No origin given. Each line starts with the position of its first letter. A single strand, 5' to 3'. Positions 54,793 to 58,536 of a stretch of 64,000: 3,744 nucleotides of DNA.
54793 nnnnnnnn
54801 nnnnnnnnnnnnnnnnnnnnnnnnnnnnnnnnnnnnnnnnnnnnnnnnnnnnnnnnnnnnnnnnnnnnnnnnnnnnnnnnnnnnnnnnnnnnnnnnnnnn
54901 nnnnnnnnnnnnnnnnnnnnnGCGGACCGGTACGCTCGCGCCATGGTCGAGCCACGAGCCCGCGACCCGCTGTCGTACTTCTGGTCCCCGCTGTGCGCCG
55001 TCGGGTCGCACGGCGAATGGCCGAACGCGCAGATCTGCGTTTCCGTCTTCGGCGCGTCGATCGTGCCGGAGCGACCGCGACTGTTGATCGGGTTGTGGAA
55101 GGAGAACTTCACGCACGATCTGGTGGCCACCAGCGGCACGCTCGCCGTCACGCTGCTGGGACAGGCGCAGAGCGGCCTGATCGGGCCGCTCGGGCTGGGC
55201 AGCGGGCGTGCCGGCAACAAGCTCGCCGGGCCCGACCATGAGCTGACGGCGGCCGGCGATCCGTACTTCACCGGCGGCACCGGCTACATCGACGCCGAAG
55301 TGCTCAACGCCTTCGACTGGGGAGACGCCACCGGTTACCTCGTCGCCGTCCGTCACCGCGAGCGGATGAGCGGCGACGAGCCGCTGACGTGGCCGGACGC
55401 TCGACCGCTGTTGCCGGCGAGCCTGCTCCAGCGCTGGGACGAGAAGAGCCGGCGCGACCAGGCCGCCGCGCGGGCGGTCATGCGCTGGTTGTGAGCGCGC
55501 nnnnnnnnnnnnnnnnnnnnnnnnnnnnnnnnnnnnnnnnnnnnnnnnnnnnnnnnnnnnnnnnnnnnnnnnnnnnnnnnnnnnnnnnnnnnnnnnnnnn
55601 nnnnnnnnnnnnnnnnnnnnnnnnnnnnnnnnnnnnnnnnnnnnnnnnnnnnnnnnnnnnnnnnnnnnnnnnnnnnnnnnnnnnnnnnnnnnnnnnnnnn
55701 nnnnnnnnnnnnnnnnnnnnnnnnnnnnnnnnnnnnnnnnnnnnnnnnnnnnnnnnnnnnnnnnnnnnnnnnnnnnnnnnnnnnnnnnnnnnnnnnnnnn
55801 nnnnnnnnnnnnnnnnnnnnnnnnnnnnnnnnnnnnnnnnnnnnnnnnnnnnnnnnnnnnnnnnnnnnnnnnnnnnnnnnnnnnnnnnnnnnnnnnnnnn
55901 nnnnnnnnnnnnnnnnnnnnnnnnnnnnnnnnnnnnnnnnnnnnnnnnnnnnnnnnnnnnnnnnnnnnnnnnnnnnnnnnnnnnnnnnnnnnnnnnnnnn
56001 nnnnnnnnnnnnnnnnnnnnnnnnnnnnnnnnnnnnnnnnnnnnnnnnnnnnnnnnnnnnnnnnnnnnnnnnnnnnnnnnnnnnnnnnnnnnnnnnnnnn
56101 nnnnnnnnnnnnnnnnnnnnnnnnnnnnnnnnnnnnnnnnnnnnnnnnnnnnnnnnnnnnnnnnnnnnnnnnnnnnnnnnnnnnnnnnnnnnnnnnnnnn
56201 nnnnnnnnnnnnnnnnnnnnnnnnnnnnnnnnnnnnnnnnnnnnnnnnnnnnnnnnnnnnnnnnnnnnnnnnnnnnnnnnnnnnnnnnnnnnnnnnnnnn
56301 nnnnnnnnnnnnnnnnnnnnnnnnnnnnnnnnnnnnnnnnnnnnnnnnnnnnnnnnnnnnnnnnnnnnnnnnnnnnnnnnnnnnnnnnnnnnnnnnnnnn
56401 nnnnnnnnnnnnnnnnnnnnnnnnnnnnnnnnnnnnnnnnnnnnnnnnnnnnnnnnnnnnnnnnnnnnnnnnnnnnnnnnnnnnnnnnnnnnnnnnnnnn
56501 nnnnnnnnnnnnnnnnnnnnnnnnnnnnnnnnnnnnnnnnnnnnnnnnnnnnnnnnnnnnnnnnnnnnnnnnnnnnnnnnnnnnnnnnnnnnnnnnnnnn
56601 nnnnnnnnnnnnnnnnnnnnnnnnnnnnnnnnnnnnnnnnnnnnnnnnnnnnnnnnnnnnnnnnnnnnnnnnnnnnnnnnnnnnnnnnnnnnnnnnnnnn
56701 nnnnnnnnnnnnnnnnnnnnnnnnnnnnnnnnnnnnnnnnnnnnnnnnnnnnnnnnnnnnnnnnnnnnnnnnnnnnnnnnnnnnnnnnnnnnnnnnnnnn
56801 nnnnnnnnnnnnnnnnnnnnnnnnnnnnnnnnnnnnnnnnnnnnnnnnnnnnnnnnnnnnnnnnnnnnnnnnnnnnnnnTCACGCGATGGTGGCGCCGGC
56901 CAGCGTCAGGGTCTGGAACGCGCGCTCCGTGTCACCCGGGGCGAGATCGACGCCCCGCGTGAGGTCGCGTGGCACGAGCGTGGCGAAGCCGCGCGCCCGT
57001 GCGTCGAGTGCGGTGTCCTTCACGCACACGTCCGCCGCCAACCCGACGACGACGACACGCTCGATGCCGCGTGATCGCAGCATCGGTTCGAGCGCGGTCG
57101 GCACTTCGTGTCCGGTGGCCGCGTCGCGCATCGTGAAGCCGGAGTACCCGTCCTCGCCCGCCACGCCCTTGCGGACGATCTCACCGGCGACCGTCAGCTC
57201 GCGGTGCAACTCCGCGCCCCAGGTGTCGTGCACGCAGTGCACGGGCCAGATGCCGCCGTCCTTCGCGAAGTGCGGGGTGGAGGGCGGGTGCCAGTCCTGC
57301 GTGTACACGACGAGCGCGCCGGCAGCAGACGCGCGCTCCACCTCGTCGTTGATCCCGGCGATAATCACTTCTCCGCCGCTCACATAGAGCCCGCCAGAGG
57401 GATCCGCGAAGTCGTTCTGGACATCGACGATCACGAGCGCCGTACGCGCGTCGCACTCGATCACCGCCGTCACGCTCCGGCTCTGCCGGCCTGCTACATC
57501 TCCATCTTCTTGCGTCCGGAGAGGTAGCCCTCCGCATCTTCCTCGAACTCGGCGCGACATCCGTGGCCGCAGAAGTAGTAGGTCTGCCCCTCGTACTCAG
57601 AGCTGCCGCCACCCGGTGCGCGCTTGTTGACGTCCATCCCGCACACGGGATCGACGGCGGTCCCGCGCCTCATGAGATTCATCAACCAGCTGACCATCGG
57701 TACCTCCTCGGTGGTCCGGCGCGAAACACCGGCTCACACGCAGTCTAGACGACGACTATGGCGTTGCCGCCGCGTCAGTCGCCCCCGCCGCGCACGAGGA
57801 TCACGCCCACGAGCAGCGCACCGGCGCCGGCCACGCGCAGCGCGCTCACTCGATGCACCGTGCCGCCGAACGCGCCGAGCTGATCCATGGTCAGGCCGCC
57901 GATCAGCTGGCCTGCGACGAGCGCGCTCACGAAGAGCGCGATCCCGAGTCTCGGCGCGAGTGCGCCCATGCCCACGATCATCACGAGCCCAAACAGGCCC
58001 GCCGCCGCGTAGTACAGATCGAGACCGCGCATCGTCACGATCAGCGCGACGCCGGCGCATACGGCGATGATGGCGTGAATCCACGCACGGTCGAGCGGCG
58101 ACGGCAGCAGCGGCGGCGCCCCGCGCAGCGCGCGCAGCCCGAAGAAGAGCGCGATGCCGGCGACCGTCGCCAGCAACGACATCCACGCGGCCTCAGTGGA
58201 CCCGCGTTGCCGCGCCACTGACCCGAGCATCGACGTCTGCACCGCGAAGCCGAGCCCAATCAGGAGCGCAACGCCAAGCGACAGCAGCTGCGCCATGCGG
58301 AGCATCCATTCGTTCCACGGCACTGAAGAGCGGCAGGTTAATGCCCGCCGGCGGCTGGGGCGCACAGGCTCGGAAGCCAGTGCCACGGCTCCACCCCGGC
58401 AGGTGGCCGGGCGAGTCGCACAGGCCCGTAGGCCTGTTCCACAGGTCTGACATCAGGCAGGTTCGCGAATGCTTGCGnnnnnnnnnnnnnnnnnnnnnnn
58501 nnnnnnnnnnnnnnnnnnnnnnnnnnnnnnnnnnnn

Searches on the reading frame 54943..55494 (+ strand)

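Call 66: search_protein_families(library=pfam, proteins=[window:54943-55494:+])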
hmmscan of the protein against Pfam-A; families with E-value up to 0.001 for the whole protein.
window:54943-55494:+ (183 aa): 1 family
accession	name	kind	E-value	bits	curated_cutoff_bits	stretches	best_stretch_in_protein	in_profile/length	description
PF01613.24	Flavin_Reduct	-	4.1e-13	50.2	27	1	13-150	4-144/153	Flavin reductase like domain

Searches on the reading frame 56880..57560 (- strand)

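Call 66: search_protein_families(library=pfam, proteins=[window:56880-57560:-])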
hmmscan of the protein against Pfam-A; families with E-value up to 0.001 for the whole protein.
window:56880-57560:- (226 aa): 1 family
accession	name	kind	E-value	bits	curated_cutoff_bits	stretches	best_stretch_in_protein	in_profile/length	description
PF00857.26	Isochorismatase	-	3.4e-29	102.6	27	1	40-225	1-170/175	Isochorismatase domain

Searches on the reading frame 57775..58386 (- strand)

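Call 66: search_protein_families(library=pfam, proteins=[window:57775-58386:-])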
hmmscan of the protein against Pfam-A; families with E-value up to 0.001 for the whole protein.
window:57775-58386:- (203 aa): 1 family
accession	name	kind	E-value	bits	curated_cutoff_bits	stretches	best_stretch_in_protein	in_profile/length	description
PF04657.19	DMT_YdcZ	-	1.1e-13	52.1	24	1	115-197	58-140/140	Putative inner membrane exporter, YdcZ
